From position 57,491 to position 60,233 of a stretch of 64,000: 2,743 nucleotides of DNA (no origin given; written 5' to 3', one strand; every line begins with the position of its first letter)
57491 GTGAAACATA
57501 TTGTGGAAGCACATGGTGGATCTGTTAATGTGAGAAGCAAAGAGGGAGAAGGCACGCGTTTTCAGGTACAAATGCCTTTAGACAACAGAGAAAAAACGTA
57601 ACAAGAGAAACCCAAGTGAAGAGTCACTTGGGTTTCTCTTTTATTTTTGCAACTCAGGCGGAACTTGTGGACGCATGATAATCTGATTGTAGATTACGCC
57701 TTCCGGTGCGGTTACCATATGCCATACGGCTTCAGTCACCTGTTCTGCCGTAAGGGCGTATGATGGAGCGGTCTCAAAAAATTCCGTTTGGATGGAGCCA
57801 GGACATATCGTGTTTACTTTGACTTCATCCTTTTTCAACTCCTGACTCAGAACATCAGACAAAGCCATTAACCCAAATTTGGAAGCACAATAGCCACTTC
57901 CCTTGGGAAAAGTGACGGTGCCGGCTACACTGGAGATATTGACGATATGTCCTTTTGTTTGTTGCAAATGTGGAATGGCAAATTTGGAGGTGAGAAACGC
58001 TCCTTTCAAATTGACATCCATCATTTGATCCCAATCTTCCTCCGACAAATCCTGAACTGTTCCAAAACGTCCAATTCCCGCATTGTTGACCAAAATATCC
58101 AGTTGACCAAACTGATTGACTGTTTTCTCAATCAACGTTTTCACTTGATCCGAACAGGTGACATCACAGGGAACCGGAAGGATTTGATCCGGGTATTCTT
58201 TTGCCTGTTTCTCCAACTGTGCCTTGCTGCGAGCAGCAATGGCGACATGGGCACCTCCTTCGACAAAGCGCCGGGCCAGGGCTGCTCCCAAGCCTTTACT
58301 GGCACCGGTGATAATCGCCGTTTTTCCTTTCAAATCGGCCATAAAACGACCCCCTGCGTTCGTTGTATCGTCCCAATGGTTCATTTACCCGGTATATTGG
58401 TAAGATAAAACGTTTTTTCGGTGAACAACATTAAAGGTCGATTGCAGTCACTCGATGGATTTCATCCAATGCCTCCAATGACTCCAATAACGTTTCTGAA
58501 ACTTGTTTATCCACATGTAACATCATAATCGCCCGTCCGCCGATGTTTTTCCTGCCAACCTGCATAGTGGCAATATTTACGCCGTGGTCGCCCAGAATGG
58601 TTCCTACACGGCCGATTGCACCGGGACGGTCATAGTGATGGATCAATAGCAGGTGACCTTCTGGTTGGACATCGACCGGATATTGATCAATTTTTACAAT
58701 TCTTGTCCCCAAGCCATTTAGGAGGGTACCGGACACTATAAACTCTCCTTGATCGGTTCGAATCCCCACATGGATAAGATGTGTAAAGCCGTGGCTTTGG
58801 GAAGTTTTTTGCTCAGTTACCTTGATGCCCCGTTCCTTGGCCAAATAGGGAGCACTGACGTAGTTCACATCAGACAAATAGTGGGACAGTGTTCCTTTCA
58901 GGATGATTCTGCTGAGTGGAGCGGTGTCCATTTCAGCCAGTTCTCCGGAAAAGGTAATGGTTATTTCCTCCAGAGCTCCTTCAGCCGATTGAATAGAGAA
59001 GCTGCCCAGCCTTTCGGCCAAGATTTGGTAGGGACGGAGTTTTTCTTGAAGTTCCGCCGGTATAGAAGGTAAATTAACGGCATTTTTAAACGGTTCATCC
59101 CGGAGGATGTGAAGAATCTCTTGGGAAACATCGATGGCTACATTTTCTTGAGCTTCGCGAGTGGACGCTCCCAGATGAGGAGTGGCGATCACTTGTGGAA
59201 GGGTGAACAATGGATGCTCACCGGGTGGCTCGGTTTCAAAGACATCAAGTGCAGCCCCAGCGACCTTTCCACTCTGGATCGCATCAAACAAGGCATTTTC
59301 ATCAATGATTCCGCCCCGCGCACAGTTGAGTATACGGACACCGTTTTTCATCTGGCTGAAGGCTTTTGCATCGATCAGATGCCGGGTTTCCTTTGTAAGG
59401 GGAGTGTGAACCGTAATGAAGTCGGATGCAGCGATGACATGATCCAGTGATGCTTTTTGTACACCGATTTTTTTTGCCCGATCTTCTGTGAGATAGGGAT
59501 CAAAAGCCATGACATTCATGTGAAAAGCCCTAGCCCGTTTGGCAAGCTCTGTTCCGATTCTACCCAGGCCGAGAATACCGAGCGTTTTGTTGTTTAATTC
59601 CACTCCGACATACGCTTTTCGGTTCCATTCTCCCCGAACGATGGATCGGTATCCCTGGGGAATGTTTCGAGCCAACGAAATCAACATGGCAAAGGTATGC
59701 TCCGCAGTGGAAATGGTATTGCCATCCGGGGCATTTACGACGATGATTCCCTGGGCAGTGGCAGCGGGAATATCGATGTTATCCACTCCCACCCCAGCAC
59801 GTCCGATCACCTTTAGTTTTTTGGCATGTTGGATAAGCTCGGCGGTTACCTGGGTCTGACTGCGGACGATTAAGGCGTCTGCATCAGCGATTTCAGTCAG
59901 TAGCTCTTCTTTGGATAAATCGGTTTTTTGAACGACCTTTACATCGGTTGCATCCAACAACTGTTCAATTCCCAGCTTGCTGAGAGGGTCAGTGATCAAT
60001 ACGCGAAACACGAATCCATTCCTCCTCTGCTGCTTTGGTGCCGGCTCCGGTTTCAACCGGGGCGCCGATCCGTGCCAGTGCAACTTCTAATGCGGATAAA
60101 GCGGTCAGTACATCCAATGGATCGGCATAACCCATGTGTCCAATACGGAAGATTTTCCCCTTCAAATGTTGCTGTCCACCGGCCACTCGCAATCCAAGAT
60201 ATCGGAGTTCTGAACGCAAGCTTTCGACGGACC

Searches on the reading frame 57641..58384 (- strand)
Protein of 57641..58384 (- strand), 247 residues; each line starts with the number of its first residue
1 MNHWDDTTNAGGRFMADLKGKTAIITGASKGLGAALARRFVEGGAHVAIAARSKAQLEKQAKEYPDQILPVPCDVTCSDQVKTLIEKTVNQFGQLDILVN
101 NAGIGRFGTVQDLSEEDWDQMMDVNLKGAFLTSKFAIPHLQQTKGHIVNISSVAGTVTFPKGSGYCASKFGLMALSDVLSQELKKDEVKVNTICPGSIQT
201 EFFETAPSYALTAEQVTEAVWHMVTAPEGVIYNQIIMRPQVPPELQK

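Call 7: search_protein_families(library=ncbifam, proteins=[window:57641-58384:-])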
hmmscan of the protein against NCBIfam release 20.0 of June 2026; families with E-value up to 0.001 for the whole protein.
window:57641-58384:- (247 aa): 235 families (the best 25 are shown)
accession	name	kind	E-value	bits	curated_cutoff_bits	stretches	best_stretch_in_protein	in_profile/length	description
NF005594.0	PRK07326.1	equivalog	2e-71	240.3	271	1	17-243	3-235/237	SDR family oxidoreductase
NF004825.0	PRK06181.1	equivalog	5.4e-56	189.8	215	1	15-206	1-196/268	SDR family oxidoreductase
NF004198.0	PRK05653.1-3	equivalog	1.4e-54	185.1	296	1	16-230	3-220/248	3-oxoacyl-ACP reductase FabG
NF052558.1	MBtsdlDhBudC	equivalog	3.8e-54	183.9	270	1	19-207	2-191/250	meso-2,3-butanediol dehydrogenase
NF004791.0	PRK06138.1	equivalog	7.7e-54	182.6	312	1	17-216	2-204/252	SDR family oxidoreductase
NF005559.1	PRK07231.1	subfamily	4.3e-53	180.4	215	1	18-215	2-202/249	glucose 1-dehydrogenase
NF005806.0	PRK07666.1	equivalog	2.7e-52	177.5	286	1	15-202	2-193/239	3-ketoacyl-ACP reductase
NF009093.0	PRK12429.1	subfamily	7.4e-52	176.2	258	1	17-206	2-195/259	3-hydroxybutyrate dehydrogenase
NF005672.0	PRK07454.1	equivalog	2.6e-51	174.2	234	1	20-239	6-236/241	SDR family oxidoreductase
NF005309.0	PRK06841.1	subfamily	2.8e-51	174.5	286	1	17-206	12-202/255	GolD/DthD family dehydrogenase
NF006114.0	PRK08263.1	subfamily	3.1e-50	171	290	1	21-214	4-198/280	short chain dehydrogenase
NF004818.0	PRK06172.1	equivalog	8e-50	169.5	336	1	15-208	2-200/253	SDR family oxidoreductase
NF005878.0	PRK07825.1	subfamily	4.1e-49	167.4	287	1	15-228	4-221/278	short chain dehydrogenase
NF004203.0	PRK05653.2-4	subfamily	9e-49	166.2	313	1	17-207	3-199/260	3-oxoacyl-ACP reductase FabG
NF004824.0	PRK06180.1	subfamily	1.6e-48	165.3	298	1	20-202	4-187/279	oxidoreductase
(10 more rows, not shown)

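Call 8: search_protein_families(library=pfam, proteins=[window:57641-58384:-])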
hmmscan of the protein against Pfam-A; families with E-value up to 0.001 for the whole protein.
window:57641-58384:- (247 aa): 4 families
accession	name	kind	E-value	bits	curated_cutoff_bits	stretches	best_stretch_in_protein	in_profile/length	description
PF00106.31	adh_short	-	1.3e-61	208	26.6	1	21-205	1-189/195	short chain dehydrogenase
PF13561.12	adh_short_C2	-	6.6e-49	167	27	1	27-219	1-198/236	Enoyl-(Acyl carrier protein) reductase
PF08659.16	KR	-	5.8e-16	59.4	22.6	1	22-174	2-158/180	KR domain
PF23441.1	SDR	-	3.8e-06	26.9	27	1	18-206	5-202/258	SDR-like rossmann domain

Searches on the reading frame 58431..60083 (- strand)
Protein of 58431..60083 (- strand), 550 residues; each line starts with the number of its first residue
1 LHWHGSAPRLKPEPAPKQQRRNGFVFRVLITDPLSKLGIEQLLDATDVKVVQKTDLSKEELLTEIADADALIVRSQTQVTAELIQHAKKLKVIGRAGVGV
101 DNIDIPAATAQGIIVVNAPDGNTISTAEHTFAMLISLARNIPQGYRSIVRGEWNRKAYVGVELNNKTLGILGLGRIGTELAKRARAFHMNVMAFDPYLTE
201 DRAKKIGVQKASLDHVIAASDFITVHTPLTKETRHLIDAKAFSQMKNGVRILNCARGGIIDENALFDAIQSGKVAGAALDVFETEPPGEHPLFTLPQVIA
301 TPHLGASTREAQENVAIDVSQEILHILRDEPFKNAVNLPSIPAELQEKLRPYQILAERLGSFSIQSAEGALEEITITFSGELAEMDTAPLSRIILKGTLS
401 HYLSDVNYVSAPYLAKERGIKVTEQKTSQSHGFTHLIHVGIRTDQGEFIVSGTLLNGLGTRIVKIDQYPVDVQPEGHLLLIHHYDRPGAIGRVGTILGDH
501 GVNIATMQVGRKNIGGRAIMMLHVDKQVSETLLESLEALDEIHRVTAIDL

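Call 7: search_protein_families(library=ncbifam, proteins=[window:58431-60083:-])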
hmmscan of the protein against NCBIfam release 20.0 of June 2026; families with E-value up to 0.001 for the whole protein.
window:58431-60083:- (550 aa): 22 families
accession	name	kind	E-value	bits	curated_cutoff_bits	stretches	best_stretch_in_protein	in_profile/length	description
TIGR01327.1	PGDH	equivalog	9.1e-218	724.3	454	1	27-550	1-525/525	phosphoglycerate dehydrogenase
NF008759.0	PRK11790.1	equivalog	4.3e-80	269.4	404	1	27-350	13-341/410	phosphoglycerate dehydrogenase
NF009714.1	PRK13243.1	equivalog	1.5e-76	257.9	455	1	27-337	4-323/332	glyoxylate reductase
NF005069.0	PRK06487.1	equivalog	2e-59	201.2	448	1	55-333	36-317/320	2-hydroxyacid dehydrogenase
NF005750.0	PRK07574.1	equivalog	6.1e-58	196.7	329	1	30-334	51-364/386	NAD-dependent formate dehydrogenase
NF011938.0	PRK15409.1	equivalog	8.4e-57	192.6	492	1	43-337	23-319/324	glyoxylate/hydroxypyruvate reductase GhrB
NF006263.0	PRK08410.1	equivalog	2e-50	172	389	1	31-328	8-308/311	D-2-hydroxyacid dehydrogenase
NF041369.1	Dhydh_Halo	equivalog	9.5e-47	159.7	400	1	54-336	20-304/305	D-2-hydroxyacid dehydrogenase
NF001309.0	PRK00257.1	equivalog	4.3e-45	154.3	434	1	63-333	33-284/379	4-phosphoerythronate dehydrogenase PdxB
NF005387.0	PRK06932.1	equivalog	6.9e-45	153.4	492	1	55-322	32-305/314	2-hydroxyacid dehydrogenase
NF000492.1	vanH_gen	exception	8.5e-38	130.2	540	1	69-285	44-255/312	D-lactate dehydrogenase VanH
NF006374.0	PRK08605.1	subfamily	2.8e-36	125.2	356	1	45-328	23-323/332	D-lactate dehydrogenase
NF005027.0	PRK06436.1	equivalog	1.5e-33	116.2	261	1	79-320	39-272/303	2-hydroxyacid dehydrogenase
NF000371.1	vanH_Agroup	exception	4.6e-31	108.2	700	1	77-285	57-260/322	VanH-A/VanH-Pt family D-lactate dehydrogenase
NF011966.0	PRK15438.1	equivalog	6.7e-31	107.7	687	1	63-313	33-264/378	4-phosphoerythronate dehydrogenase PdxB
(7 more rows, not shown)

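Call 8: search_protein_families(library=pfam, proteins=[window:58431-60083:-])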
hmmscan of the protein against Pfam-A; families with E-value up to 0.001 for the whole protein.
window:58431-60083:- (550 aa): 5 families
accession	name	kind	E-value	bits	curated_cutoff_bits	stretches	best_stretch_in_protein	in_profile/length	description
PF02826.25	2-Hacid_dh_C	-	4.6e-65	218.8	25.1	1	131-305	1-178/178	D-isomer specific 2-hydroxyacid dehydrogenase, NAD binding domain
PF00389.36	2-Hacid_dh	-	1.4e-41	141.8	24.6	1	28-337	1-134/134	D-isomer specific 2-hydroxyacid dehydrogenase, catalytic domain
PF19304.4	PGDH_inter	-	2.1e-33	115.4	27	1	348-465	1-118/119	D-3-phosphoglycerate dehydrogenase intervening domain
PF01842.31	ACT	-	1.9e-14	53.5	27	1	477-540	1-65/66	ACT domain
PF22629.2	ACT_AHAS_ss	-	9.3e-07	29.4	27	1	479-543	1-66/67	AHAS small subunit-like ACT domain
